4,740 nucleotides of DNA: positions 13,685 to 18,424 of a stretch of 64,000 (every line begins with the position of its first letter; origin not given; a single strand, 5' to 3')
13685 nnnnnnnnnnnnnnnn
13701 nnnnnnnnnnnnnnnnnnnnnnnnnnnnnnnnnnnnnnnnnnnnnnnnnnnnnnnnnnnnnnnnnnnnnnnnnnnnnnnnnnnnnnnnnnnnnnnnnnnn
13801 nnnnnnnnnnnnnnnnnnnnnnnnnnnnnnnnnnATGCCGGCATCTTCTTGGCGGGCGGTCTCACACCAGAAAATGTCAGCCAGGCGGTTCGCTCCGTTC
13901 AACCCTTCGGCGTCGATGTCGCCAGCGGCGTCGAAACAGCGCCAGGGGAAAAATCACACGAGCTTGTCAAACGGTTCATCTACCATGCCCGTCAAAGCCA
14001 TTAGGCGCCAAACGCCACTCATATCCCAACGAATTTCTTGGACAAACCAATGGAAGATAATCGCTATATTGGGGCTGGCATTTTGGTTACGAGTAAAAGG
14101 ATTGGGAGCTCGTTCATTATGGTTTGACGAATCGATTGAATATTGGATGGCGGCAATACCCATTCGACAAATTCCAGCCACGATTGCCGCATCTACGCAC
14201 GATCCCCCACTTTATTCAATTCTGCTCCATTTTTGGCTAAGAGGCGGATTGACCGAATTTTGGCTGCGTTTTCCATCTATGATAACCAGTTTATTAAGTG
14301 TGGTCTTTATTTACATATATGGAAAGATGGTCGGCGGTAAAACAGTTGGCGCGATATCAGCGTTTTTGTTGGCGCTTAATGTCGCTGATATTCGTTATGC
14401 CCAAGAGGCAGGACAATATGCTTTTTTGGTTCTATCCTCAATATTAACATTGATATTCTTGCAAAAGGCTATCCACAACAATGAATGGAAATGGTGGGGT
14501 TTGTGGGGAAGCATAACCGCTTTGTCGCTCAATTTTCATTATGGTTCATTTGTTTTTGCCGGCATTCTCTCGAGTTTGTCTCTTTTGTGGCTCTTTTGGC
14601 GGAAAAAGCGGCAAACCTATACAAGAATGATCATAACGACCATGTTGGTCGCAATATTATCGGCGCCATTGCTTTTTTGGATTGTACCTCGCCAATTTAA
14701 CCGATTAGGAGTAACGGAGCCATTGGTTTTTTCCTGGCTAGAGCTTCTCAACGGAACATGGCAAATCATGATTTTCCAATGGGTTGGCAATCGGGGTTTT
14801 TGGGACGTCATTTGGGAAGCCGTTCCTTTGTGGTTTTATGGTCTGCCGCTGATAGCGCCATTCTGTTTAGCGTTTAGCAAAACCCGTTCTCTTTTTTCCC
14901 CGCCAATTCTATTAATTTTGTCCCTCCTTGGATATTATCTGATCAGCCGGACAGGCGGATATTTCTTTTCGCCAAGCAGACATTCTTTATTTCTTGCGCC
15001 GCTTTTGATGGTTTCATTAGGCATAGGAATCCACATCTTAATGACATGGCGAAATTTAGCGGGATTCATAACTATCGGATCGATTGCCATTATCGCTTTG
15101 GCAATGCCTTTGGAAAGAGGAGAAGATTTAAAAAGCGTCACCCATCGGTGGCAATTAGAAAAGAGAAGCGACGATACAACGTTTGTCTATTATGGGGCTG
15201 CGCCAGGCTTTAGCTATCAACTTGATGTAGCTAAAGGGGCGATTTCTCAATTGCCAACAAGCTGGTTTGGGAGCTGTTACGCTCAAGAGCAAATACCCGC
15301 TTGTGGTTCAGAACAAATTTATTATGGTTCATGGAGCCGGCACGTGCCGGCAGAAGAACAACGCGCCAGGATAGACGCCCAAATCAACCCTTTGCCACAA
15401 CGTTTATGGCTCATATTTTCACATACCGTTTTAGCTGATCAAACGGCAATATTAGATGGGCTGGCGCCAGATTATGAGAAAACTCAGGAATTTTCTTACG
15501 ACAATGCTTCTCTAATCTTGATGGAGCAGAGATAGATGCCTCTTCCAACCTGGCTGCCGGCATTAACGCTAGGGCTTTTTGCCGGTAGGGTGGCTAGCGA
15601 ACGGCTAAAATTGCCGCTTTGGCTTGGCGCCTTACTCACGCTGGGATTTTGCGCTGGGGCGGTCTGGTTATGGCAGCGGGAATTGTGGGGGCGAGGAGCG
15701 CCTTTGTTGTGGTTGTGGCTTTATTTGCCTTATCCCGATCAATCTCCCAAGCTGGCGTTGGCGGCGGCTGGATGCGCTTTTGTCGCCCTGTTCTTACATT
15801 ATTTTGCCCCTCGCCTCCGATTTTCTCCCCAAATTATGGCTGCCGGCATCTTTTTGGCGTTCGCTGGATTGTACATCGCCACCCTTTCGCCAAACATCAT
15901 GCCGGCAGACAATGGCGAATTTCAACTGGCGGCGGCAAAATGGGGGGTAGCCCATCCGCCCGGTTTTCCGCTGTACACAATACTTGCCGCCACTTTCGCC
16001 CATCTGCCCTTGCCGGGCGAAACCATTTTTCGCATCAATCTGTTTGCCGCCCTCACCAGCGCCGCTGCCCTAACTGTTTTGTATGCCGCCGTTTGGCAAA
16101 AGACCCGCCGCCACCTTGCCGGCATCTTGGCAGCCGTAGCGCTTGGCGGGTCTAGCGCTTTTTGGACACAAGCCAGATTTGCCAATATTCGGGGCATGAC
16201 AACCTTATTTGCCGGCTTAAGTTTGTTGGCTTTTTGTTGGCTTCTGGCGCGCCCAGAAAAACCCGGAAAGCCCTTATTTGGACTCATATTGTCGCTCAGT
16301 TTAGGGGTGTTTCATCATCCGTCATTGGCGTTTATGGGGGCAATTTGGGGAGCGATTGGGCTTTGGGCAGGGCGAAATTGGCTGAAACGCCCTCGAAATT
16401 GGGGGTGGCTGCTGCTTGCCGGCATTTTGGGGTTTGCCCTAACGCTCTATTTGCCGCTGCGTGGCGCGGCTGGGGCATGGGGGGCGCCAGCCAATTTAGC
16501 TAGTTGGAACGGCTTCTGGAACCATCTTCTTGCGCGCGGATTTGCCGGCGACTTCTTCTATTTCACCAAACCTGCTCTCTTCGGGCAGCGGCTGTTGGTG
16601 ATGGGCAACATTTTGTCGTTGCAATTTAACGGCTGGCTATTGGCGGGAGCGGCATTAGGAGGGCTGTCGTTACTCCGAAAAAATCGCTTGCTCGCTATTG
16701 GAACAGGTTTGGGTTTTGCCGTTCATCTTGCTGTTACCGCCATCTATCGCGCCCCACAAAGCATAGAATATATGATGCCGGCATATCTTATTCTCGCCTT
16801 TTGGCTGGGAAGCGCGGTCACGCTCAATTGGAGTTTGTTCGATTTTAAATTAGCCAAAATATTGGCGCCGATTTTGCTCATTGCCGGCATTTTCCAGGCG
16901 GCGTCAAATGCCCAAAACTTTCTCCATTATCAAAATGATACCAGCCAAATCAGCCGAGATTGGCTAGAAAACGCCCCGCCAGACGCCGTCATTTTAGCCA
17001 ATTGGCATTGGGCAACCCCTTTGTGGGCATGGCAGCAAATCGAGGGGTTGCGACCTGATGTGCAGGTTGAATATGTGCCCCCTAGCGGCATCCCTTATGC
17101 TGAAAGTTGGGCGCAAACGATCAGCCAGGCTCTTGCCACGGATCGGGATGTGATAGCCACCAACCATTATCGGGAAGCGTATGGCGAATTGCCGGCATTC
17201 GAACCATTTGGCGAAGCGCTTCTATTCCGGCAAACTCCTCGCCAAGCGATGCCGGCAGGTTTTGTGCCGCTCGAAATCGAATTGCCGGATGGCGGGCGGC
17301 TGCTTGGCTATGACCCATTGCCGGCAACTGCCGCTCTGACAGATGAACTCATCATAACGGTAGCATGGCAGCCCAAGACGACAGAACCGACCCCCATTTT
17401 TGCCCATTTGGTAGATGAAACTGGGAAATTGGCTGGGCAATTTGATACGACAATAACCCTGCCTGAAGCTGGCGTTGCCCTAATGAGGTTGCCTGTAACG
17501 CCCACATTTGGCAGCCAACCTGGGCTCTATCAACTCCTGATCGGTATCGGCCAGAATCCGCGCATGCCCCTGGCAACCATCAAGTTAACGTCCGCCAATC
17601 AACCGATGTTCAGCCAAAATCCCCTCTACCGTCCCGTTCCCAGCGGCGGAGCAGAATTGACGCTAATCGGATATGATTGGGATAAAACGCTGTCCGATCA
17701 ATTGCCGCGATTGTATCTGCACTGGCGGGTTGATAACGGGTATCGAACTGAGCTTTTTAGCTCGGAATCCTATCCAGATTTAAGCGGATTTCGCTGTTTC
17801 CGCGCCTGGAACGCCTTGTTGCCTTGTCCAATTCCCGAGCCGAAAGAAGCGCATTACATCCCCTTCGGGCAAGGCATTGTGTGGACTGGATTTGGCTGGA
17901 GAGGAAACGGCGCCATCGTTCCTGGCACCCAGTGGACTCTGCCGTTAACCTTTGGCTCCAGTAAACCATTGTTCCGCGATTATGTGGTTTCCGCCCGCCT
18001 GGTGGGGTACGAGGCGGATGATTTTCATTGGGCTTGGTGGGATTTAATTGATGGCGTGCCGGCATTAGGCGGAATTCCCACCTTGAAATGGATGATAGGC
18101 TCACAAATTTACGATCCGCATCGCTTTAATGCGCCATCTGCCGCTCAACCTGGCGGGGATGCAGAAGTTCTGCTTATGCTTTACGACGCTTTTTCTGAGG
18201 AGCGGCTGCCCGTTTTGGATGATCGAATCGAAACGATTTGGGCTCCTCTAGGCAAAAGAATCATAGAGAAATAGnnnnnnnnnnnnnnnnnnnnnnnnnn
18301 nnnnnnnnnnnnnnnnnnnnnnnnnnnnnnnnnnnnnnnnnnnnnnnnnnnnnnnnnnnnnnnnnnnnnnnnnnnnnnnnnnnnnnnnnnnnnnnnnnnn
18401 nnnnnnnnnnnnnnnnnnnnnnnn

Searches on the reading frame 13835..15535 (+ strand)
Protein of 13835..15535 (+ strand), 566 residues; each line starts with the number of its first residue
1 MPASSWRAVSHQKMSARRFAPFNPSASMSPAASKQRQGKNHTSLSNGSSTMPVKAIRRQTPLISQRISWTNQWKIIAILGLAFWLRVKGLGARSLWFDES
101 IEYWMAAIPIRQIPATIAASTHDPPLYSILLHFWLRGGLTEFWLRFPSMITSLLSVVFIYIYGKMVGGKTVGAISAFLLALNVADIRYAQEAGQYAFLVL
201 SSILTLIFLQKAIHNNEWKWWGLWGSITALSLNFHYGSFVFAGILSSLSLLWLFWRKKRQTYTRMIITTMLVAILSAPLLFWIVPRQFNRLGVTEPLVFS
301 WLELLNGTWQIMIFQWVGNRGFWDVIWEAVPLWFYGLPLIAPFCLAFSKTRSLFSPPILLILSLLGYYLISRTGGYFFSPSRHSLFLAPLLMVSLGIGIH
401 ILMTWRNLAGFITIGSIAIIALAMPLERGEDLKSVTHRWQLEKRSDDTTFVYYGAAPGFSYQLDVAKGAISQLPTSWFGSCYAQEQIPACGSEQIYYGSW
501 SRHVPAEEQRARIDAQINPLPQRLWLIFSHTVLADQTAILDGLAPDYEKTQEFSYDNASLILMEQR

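Call 69: search_protein_families(library=pfam, proteins=[window:13835-15535:+], max_evalue=0.00001)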
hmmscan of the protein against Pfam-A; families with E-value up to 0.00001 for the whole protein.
window:13835-15535:+ (566 aa): 1 family
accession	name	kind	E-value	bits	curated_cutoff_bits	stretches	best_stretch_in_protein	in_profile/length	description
PF13231.12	PMT_2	-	4.3e-11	43.7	26.1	1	124-282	3-160/160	Dolichyl-phosphate-mannose-protein mannosyltransferase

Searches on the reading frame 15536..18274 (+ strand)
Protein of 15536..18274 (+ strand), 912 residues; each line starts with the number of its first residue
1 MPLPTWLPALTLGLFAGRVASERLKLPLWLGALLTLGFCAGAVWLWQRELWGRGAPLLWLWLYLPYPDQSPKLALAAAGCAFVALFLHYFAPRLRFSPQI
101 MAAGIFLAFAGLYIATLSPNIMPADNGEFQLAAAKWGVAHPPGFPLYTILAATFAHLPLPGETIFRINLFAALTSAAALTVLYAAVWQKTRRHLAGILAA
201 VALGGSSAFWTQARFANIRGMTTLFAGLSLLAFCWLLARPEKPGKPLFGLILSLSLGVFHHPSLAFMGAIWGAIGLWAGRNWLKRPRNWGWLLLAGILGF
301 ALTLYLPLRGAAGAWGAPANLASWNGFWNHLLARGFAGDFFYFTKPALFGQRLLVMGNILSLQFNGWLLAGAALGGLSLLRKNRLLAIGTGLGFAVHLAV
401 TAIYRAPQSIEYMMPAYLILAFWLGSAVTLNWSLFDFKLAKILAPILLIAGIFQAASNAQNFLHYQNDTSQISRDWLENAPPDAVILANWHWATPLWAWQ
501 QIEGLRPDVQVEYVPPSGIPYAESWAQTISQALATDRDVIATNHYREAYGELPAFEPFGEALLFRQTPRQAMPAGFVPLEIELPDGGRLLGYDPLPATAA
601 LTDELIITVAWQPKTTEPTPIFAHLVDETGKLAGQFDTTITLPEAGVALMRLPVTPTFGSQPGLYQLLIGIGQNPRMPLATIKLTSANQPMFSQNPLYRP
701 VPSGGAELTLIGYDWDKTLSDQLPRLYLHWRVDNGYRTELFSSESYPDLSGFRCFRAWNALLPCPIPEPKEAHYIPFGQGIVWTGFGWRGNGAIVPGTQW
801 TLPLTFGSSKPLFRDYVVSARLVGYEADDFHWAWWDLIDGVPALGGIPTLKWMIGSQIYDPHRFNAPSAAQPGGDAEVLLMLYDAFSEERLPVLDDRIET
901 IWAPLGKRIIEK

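Call 69: search_protein_families(library=pfam, proteins=[window:15536-18274:+], max_evalue=0.00001)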
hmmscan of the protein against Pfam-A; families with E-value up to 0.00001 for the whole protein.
window:15536-18274:+ (912 aa): 1 family
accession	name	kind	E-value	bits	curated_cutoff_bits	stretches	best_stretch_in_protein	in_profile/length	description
PF11028.14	TMEM260-like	-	1.7e-17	64.2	24.2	1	125-245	1-138/179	Protein O-mannosyl-transferase TMEM260-like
